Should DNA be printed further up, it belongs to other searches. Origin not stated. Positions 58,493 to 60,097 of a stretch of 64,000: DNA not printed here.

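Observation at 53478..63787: A 10-kb same-strand cluster resembling an uncharacterised lipid tailoring/export pathway without any ketosynthase or ACP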

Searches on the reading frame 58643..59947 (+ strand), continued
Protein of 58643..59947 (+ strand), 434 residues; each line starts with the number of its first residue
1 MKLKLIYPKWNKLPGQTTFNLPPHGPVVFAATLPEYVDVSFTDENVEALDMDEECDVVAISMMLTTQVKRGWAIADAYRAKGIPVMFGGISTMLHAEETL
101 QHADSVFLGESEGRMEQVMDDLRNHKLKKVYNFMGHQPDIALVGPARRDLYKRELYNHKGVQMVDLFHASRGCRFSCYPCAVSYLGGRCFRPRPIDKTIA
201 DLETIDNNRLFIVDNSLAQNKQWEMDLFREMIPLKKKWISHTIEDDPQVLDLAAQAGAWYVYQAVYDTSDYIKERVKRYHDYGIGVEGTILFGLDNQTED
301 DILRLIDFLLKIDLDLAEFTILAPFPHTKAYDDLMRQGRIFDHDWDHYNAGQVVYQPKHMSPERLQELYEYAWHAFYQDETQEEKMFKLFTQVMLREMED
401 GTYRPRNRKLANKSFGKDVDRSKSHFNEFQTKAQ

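Call 31: search_protein_families(library=ncbifam, proteins=[L027:417-1415:+, L027:1428-2570:+, L027:2663-3070:+, L059:4661-5092:+, L029:8312-8812:+, L041:1523-2092:+, L066:160-1029:+, L082:4574-5680:-, L027:12582-13607:-, L027:19769-21088:-], max_evalue=0.001)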
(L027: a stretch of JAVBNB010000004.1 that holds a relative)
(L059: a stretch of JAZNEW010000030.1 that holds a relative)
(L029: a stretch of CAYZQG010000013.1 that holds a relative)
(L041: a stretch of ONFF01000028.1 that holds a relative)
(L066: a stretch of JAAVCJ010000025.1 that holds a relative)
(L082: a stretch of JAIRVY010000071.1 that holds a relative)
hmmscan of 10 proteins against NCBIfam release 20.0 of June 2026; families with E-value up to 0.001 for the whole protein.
L027:417-1415:+ (332 aa): 0 families

L027:1428-2570:+ (380 aa): 9 families
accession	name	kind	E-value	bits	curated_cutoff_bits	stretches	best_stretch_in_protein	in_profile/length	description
NF053539.1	resorcinol_DarB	exception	3.2e-162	539.9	550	1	5-380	3-377/377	dialkylresorcinol biosynthesis protein DarB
NF005293.2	PRK06816.1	subfamily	2.4e-159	530.5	450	1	5-380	1-378/378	StlD/DarB family beta-ketosynthase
NF006829.0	PRK09352.1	subfamily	1.9e-19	69.8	249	2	6-160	6-148/322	beta-ketoacyl-ACP synthase 3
TIGR00747.1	fabH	subfamily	8.6e-18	64.5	292.1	2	10-159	8-145/322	beta-ketoacyl-ACP synthase III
NF006720.0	PRK09258.1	equivalog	1.4e-15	57.5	285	1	5-363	6-323/338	3-oxoacyl-ACP synthase III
NF005541.0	PRK07204.1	equivalog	7e-15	55.2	402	2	5-158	5-147/329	beta-ketoacyl-ACP synthase III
NF004623.0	PRK05963.1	equivalog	2.6e-11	43.4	437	1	10-153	11-141/328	beta-ketoacyl-ACP synthase III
TIGR01835.1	HMG-CoA-S_prok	equivalog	7.9e-05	21.6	360.35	1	62-153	46-136/382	hydroxymethylglutaryl-CoA synthase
TIGR01930.1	AcCoA-C-Actrans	subfamily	0.00017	20.7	240.55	1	64-166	20-123/385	acetyl-CoA C-acyltransferase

L027:2663-3070:+ (135 aa): 2 families
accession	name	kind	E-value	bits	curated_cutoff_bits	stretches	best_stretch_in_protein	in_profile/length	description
NF053545.1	flexirubin_DarG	equivalog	3.2e-42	143.7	170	1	1-129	1-129/129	flexirubin biosynthesis protein DarG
NF053536.1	DarG_fam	subfamily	3.4e-39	134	70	1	1-131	1-130/131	DarG family dialkylresorcinol biosynthesis protein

L059:4661-5092:+ (143 aa): 1 family
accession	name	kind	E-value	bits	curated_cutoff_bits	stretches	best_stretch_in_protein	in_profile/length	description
NF053540.1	LolB2_flexi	equivalog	4.7e-07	29.7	60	1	33-120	42-128/203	flexirubin biosynthesis protein LolB2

L029:8312-8812:+ (166 aa): 0 families

L041:1523-2092:+ (189 aa): 0 families

L066:160-1029:+ (289 aa): 5 families
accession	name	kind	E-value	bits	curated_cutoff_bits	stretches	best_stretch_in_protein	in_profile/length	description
NF005919.0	PRK07920.1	equivalog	8.1e-10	38.2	209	1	80-283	99-295/311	phosphatidylinositol mannoside acyltransferase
NF006270.0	PRK08419.1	equivalog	1.5e-08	34.3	248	1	79-281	92-288/298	lipid A biosynthesis lauroyl acyltransferase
NF005120.0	PRK06553.1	equivalog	1.7e-08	34.2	273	1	55-282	82-307/308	lipid A biosynthesis lauroyl acyltransferase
TIGR02207.1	lipid_A_htrB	subfamily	0.00018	21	297.8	1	84-244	104-260/303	LpxL/LpxP family Kdo(2)-lipid IV(A) lauroyl/palmitoleoyl acyltransferase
NF005150.0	PRK06628.1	equivalog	0.00027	20.5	350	1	83-282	99-289/290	lipid A biosynthesis lauroyl acyltransferase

L082:4574-5680:- (368 aa): 3 families
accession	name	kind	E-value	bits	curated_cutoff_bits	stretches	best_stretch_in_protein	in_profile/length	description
NF053543.1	FlxJ_fam_MTase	equivalog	1.2e-184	613.2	560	1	9-367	1-351/352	FlxJ family methyltransferase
TIGR02716.1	C20_methyl_CrtF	equivalog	2.1e-13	50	276.1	1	169-326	125-282/306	bacteriochlorophyllide d C-20 methyltransferase BchU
NF043040.1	corrin_prot_MT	hypoth_equivalog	3.6e-09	36.4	180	1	193-355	41-203/216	corrinoid protein-associated methyltransferase CpaM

L027:12582-13607:- (341 aa): 80 families (the best 25 are shown)
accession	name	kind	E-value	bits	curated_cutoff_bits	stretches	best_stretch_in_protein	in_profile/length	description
NF045574.1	sacti_mat_StsB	exception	2.3e-24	86.1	625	2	9-190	98-275/466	StsB family radical SAM/SPASM domain sactipeptide maturase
TIGR04303.1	GeoRSP_rSAM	equivalog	2.5e-24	86.4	400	1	6-329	7-322/325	GeoRSP system radical SAM/SPASM protein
TIGR04055.1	rSAM_NirJ2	equivalog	2.6e-24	86.4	500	1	14-318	7-308/326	putative heme d1 biosynthesis radical SAM protein NirJ2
TIGR04053.2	TIGR04053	equivalog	5.4e-20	72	395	1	9-219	10-219/366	TIGR04053 family radical SAM/SPASM domain-containing protein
NF038283.1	viperin_w_prok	equivalog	1.1e-19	70.7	180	1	13-161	8-167/281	viperin family antiviral radical SAM protein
TIGR04317.1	W_rSAM_matur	equivalog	1.2e-19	70.7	380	1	10-183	7-183/349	tungsten cofactor oxidoreductase radical SAM maturase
TIGR04250.1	SCM_rSAM_ScmE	equivalog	1.3e-19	70.4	400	1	11-169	7-163/358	SynChlorMet cassette radical SAM/SPASM protein ScmE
TIGR04545.1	rSAM_ahbD_hemeb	equivalog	1.6e-19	70.6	500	1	11-191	4-182/339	heme b synthase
TIGR04051.1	rSAM_NirJ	equivalog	2.5e-19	69.5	515.45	1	10-215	5-207/354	heme d1 biosynthesis radical SAM protein NirJ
TIGR04054.1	rSAM_NirJ1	equivalog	5.2e-19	68.1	650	1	11-192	40-218/387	putative heme d1 biosynthesis radical SAM protein NirJ1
TIGR04347.1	pseudo_SAM_Halo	equivalog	1.4e-18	67.4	525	1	11-210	42-238/390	TIGR04347 family pseudo-SAM/SPASM protein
TIGR02666.1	moaA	equivalog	1.4e-18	67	284.05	1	11-205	14-214/336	GTP 3',8-cyclase MoaA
TIGR04546.1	rSAM_ahbC_deAc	equivalog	2.7e-18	66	650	1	11-197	43-228/390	12,18-didecarboxysiroheme deacetylase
TIGR03962.1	mycofact_rSAM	equivalog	3.2e-18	66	265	1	11-329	16-329/339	mycofactocin radical SAM maturase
TIGR04340.1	rSAM_ACGX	hypoth_equivalog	4.3e-18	65.6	400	1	11-330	7-336/341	radical SAM/SPASM domain protein, ACGX system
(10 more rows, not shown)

L027:19769-21088:- (439 aa): 27 families (the best 25 are shown)
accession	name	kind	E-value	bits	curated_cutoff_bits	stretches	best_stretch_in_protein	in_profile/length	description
NF008896.0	PRK11929.1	equivalog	3.2e-114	382.7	1023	1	14-439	528-956/965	bifunctional UDP-N-acetylmuramoyl-L-alanyl-D-glutamate--2,6-diaminopimelate ligase MurE/UDP-N-acetylmuramoyl-tripeptide--D-alanyl-D-alanine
TIGR01143.1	murF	subfamily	5.8e-114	381.3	288.6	1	18-438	1-417/418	UDP-N-acetylmuramoyl-tripeptide--D-alanyl-D-alanine ligase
NF008041.0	PRK10773.1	equivalog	4.1e-79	266.4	551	1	9-438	20-446/453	UDP-N-acetylmuramoyl-tripeptide--D-alanyl-D-alanine ligase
NF008897.0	PRK11930.1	equivalog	6.4e-70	236.2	804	1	15-438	26-452/822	bifunctional UDP-N-acetylmuramoyl-tripeptide:D-alanyl-D-alanine ligase/alanine racemase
NF010693.0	PRK14093.1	equivalog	2.7e-60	204.4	544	1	16-432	31-457/479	UDP-N-acetylmuramoylalanyl-D-glutamyl-2,6-diaminopimelate--D-alanyl-D-alanine ligase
NF001126.0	PRK00139.1-4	equivalog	2.6e-36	125.2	373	1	15-356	25-374/486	UDP-N-acetylmuramoyl-L-alanyl-D-glutamate--2,6-diaminopimelate ligase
TIGR01085.1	murE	subfamily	6.2e-36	124.3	257.3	1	15-350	6-358/472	UDP-N-acetylmuramyl-tripeptide synthetase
NF001124.0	PRK00139.1-2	equivalog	1.1e-30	106.8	476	1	15-356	30-383/500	UDP-N-acetylmuramoyl-L-alanyl-D-glutamate--2,6-diaminopimelate ligase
NF053645.1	pMurC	equivalog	7.8e-24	84.2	560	2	90-223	102-235/492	pseudomurein biosynthesis peptide ligase pMurC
NF010628.0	PRK14022.1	equivalog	1.8e-23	83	536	1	12-365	34-382/483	UDP-N-acetylmuramoyl-L-alanyl-D-glutamate--L-lysine ligase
TIGR01087.1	murD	equivalog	5.6e-21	75.1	211.95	1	79-345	95-339/441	UDP-N-acetylmuramoyl-L-alanine--D-glutamate ligase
TIGR01082.1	murC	equivalog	1.6e-20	73.6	335.1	1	91-343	101-336/449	UDP-N-acetylmuramate--L-alanine ligase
NF001123.0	PRK00139.1-1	equivalog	6.7e-20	71.2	586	1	15-343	22-369/493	UDP-N-acetylmuramoyl-L-alanyl-D-glutamate--2,6-diaminopimelate ligase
TIGR02068.2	cya_phycin_syn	equivalog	4.1e-16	58.2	850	2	165-356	564-763/862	cyanophycin synthetase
NF053647.1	pMurD2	equivalog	5.1e-15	55.3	550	2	75-226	87-229/405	pseudomurein biosynthesis peptide ligase pMurD2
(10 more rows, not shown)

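Call 34: search_solved_structures(query=window:58643-59947:+, max_evalue=0.01)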
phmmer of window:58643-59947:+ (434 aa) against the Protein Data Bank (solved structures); distinct sequences matched with E-value up to 0.01: 0.

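Call 41: find_homologous_proteins(query=L013:49-2124:+, max_evalue=1e-20)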
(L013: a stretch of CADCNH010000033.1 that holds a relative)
Query L013:49-2124:+ (691 aa): 8000 proteins with E <= 1e-20 among 8000 candidates; the best 120 are listed.
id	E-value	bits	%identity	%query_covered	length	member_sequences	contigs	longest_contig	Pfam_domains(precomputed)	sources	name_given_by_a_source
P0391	0.0e+0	1462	91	100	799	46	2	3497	PF00109.33,PF13723.13,PF00108.30,PF02801.29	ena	-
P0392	0.0e+0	1459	93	100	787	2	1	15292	PF00109.33,PF13723.13,PF00108.30,PF02801.29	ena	-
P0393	0.0e+0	1428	90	100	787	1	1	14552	PF00109.33,PF13723.13,PF00108.30,PF02801.29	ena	-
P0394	0.0e+0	1428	90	100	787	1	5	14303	PF00109.33,PF13723.13,PF00108.30,PF02801.29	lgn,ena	-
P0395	0.0e+0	1423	90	100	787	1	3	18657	PF00109.33,PF13723.13,PF00108.30,PF02801.29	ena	-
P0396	0.0e+0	1398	89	100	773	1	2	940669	PF00109.33,PF13723.13,PF00108.30,PF02801.29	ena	-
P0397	0.0e+0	1397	89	100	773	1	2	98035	PF00109.33,PF13723.13,PF00108.30,PF02801.29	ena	-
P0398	0.0e+0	1396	89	100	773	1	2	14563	PF00109.33,PF13723.13,PF00108.30,PF02801.29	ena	-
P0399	0.0e+0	1389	89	100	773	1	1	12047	PF00109.33,PF13723.13,PF00108.30,PF02801.29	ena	-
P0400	0.0e+0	1386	88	100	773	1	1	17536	PF00109.33,PF13723.13,PF00108.30,PF02801.29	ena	-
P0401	0.0e+0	1386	88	100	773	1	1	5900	PF00109.33,PF13723.13,PF00108.30,PF02801.29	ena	-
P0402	0.0e+0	1358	86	100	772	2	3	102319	PF00109.33,PF13723.13,PF00108.30,PF02801.29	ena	-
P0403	0.0e+0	1351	86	100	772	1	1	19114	PF00109.33,PF13723.13,PF00108.30,PF02801.29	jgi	jgi:3-oxoacyl-(acyl-carrier-protein) synthase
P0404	0.0e+0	1327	84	100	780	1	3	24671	PF00109.33,PF13723.13,PF00108.30,PF02801.29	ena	-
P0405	0.0e+0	1244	78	100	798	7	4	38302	PF00109.33,PF13723.13,PF00108.30,PF02801.29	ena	-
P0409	0.0e+0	1184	76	100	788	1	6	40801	PF00109.33,PF13723.13,PF00108.30,PF02801.29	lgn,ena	-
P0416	0.0e+0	1166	73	100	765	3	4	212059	PF00109.33,PF13723.13,PF00108.30,PF02801.29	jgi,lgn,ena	jgi:3-oxoacyl-(acyl-carrier-protein) synthase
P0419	0.0e+0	1158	74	100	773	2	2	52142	PF00109.33,PF13723.13,PF00108.30,PF02801.29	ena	-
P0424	0.0e+0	1014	65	100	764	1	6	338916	PF00109.33,PF13723.13,PF00108.30,PF02801.29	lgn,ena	-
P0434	4.3e-290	982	63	100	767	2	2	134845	PF00109.33,PF13723.13,PF00108.30,PF02801.29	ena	-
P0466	2.1e-278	943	61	100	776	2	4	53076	PF00109.33,PF13723.13,PF00108.30,PF02801.29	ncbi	-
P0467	6.7e-277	938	60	100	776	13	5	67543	PF00109.33,PF00108.30,PF02801.29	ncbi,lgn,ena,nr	ncbi:MAG: beta-ketoacyl-[acyl-carrier-protein] synthase family protein [Bacteroidales bacterium]|nr:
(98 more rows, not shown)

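Call 42: find_encoding_contigs(protein=P0405, flank=10000, max_places=3)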
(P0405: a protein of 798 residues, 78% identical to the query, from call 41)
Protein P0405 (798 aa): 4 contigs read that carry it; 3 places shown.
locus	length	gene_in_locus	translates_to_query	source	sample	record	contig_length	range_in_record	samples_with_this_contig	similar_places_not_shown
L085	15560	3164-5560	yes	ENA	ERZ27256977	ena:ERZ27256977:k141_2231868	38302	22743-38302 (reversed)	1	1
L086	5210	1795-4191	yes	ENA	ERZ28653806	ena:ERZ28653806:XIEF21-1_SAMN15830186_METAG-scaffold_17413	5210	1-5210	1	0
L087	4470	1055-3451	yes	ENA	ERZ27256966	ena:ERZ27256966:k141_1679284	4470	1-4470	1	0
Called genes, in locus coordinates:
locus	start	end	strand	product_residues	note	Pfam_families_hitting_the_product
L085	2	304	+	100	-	?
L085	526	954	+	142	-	PF22817:ApeP-like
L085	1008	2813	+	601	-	PF00109:ketoacyl-synt, PF02801:Ketoacyl-synt_C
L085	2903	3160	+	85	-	PF00550:PP-binding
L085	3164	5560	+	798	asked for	PF00109:ketoacyl-synt, PF00108:Thiolase_N (weak), PF02801:Ketoacyl-synt_C, PF13723:Ketoacyl-synt_2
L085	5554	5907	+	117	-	PF10639:TMEM234 (weak)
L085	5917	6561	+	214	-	PF03548:LolA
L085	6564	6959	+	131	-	PF07977:FabA (weak), PF22818:ApeI-like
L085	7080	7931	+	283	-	PF00535:Glycos_transf_2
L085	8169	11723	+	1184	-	PF03176:MMPL (faint), PF01553:Acyltransferase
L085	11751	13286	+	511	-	PF00890:FAD_binding_2 (weak), PF01266:DAO (faint), PF01593:Amino_oxidase, PF03486:HI0933_like (faint), PF07992:Pyr_redox_2 (faint), PF13450:NAD_binding_8, PF13738:Pyr_redox_3 (faint)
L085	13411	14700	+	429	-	PF02310:B12-binding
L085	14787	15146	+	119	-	-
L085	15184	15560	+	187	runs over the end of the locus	-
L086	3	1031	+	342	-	?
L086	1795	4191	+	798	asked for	PF00109:ketoacyl-synt, PF00108:Thiolase_N (weak), PF02801:Ketoacyl-synt_C, PF13723:Ketoacyl-synt_2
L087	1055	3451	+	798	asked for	PF00109:ketoacyl-synt, PF00108:Thiolase_N (weak), PF02801:Ketoacyl-synt_C, PF13723:Ketoacyl-synt_2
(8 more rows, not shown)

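Call 43: find_encoding_contigs(protein=P0416, flank=10000, max_places=3)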
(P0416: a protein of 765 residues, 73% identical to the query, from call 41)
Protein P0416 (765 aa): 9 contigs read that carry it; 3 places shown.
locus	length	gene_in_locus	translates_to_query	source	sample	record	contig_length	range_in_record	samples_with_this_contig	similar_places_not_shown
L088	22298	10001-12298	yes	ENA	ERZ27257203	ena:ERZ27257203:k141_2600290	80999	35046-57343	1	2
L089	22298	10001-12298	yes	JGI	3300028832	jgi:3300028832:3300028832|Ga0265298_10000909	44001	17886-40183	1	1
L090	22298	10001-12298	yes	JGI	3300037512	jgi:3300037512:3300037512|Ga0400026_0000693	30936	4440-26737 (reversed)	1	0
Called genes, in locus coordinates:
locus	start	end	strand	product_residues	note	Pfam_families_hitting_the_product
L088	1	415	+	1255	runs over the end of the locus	PF25778:DUF7948, PF00801:PKD (faint), PF18911:PKD_4, PF19081:Ig_7 (faint), PF13585:CHU_C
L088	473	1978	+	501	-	-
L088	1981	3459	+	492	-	PF18990:DUF5723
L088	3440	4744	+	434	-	PF00342:PGI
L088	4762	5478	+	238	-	PF20260:PUA_4 (weak), PF04452:Methyltrans_RNA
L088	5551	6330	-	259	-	PF00072:Response_reg, PF04397:LytTR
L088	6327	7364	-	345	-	PF06580:His_kinase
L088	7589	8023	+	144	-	PF22817:ApeP-like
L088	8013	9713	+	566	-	PF00109:ketoacyl-synt, PF02801:Ketoacyl-synt_C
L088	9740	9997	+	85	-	PF00550:PP-binding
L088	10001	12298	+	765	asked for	PF00109:ketoacyl-synt, PF00108:Thiolase_N (weak), PF02801:Ketoacyl-synt_C, PF13723:Ketoacyl-synt_2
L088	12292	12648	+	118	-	PF00892:EamA (weak), PF10639:TMEM234 (weak)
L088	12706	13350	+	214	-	PF03548:LolA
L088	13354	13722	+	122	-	PF22818:ApeI-like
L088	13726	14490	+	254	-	PF00535:Glycos_transf_2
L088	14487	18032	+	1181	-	PF03176:MMPL, PF01553:Acyltransferase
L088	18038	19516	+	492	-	PF01266:DAO (faint), PF01494:FAD_binding_3 (faint), PF01593:Amino_oxidase, PF13450:NAD_binding_8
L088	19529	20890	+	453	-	-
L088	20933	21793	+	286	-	PF20434:BD-FAE, PF01738:DLH (faint), PF00326:Peptidase_S9, PF07859:Abhydrolase_3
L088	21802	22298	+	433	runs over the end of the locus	PF00501:AMP-binding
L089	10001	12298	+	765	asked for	PF00109:ketoacyl-synt, PF00108:Thiolase_N (weak), PF02801:Ketoacyl-synt_C, PF13723:Ketoacyl-synt_2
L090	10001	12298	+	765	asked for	PF00109:ketoacyl-synt, PF00108:Thiolase_N (weak), PF02801:Ketoacyl-synt_C, PF13723:Ketoacyl-synt_2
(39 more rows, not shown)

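Call 44: list_cluster_members(proteins=[P0121, P0122, P0132, P0134, P0135])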
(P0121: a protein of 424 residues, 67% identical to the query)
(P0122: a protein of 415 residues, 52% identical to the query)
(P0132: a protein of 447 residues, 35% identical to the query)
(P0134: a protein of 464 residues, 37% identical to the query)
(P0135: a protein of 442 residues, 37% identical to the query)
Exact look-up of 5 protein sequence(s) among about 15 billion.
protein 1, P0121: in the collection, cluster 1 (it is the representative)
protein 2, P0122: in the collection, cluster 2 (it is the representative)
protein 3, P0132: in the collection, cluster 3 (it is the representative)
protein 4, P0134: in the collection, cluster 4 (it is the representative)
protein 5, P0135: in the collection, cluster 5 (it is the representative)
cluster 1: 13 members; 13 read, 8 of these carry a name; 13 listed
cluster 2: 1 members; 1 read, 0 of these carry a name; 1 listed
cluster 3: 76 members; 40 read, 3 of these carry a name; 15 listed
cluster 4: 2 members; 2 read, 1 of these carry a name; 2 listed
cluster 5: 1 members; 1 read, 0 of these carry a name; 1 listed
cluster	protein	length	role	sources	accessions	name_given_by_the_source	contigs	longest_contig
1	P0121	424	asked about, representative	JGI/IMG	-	radical SAM superfamily enzyme YgiQ (UPF0313 family)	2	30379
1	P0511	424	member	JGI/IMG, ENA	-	radical SAM superfamily enzyme YgiQ (UPF0313 family)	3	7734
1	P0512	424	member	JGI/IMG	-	radical SAM superfamily enzyme YgiQ (UPF0313 family)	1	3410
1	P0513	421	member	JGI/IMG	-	radical SAM superfamily enzyme YgiQ (UPF0313 family)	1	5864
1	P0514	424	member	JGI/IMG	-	radical SAM superfamily enzyme YgiQ (UPF0313 family)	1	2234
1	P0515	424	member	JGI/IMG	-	radical SAM superfamily enzyme YgiQ (UPF0313 family)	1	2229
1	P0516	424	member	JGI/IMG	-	radical SAM superfamily enzyme YgiQ (UPF0313 family)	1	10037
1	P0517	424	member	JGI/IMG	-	radical SAM superfamily enzyme YgiQ (UPF0313 family)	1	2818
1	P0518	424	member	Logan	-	-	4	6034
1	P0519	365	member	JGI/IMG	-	-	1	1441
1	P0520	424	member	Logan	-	-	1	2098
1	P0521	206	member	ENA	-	-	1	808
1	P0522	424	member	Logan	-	-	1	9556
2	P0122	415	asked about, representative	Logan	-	-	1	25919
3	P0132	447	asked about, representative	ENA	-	-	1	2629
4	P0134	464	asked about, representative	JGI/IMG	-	radical SAM superfamily enzyme YgiQ (UPF0313 family)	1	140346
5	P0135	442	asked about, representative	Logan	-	-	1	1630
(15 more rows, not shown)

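Call 50: search_protein_families(library=pfam, proteins=[L088:19529-20890:+, L088:18038-19516:+, L059:5487-6998:+, L029:8312-8812:+, L027:417-1415:+, L041:1523-2092:+], max_evalue=0.1)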
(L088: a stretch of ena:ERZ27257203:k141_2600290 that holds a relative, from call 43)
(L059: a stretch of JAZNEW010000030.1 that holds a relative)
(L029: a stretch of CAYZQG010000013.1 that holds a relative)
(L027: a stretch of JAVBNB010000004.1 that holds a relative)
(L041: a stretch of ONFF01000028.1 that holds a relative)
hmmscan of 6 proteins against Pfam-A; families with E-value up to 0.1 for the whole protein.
L088:19529-20890:+ (453 aa): 0 families

L088:18038-19516:+ (492 aa): 12 families
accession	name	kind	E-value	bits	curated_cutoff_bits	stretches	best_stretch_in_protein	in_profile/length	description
PF01593.30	Amino_oxidase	-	4.2e-14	53.1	19.8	1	11-269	1-266/443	Flavin containing amine oxidoreductase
PF13450.12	NAD_binding_8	-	2.4e-13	50.6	21.9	1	6-73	1-68/68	NAD(P)-binding Rossmann-like domain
PF01266.30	DAO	-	7.8e-07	29.4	27.9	1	4-38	2-36/353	FAD dependent oxidoreductase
PF01494.25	FAD_binding_3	-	1.4e-06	28.2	22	1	3-33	3-33/349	FAD binding domain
PF12831.13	FAD_oxidored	-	0.00021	21.2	27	1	4-39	2-37/416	FAD dependent oxidoreductase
PF03486.20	HI0933_like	-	0.00084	19.3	50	1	3-37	2-36/244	HI0933-like protein Rossmann domain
PF07992.20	Pyr_redox_2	-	0.0022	17.9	26.1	0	3-36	2-36/291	Pyridine nucleotide-disulphide oxidoreductase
PF00890.30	FAD_binding_2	-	0.0056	16.4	20.4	1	4-39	2-37/414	FAD binding domain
PF01946.23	Thi4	-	0.0078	15.9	26.2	1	4-40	20-57/235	Thi4 family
PF13738.12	Pyr_redox_3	-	0.022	14.4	30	0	6-53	2-49/305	Pyridine nucleotide-disulphide oxidoreductase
PF08988.15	T3SS_needle_E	-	0.047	14.4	22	1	364-397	33-64/67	Type III secretion system, cytoplasmic E component of needle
PF06780.16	Erp_C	-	0.062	13.8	24.3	0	73-161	27-109/140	Erp protein C-terminus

L059:5487-6998:+ (503 aa): 5 families
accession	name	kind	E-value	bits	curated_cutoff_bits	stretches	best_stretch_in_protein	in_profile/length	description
PF00535.33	Glycos_transf_2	-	6.2e-25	88.5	23.3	1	22-158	1-141/168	Glycosyl transferase family 2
PF01553.26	Acyltransferase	-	1e-17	64.7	23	1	319-437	3-130/132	Acyltransferase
PF13704.12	Glyco_tranf_2_4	-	0.017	16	27.5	1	45-81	19-54/98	Glycosyl transferase family 2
PF10111.15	Glyco_tranf_2_2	-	0.017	15.1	27.3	1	23-101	2-81/276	Glycosyltransferase like family 2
PF13641.12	Glyco_tranf_2_3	-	0.036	14.5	27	1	21-131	3-120/230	Glycosyltransferase like family 2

L029:8312-8812:+ (166 aa): 0 families

L027:417-1415:+ (332 aa): 1 family
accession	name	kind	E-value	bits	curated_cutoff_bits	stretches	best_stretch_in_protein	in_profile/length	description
PF00258.30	Flavodoxin_1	-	0.0016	19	25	1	35-65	1-31/143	Flavodoxin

L041:1523-2092:+ (189 aa): 0 families
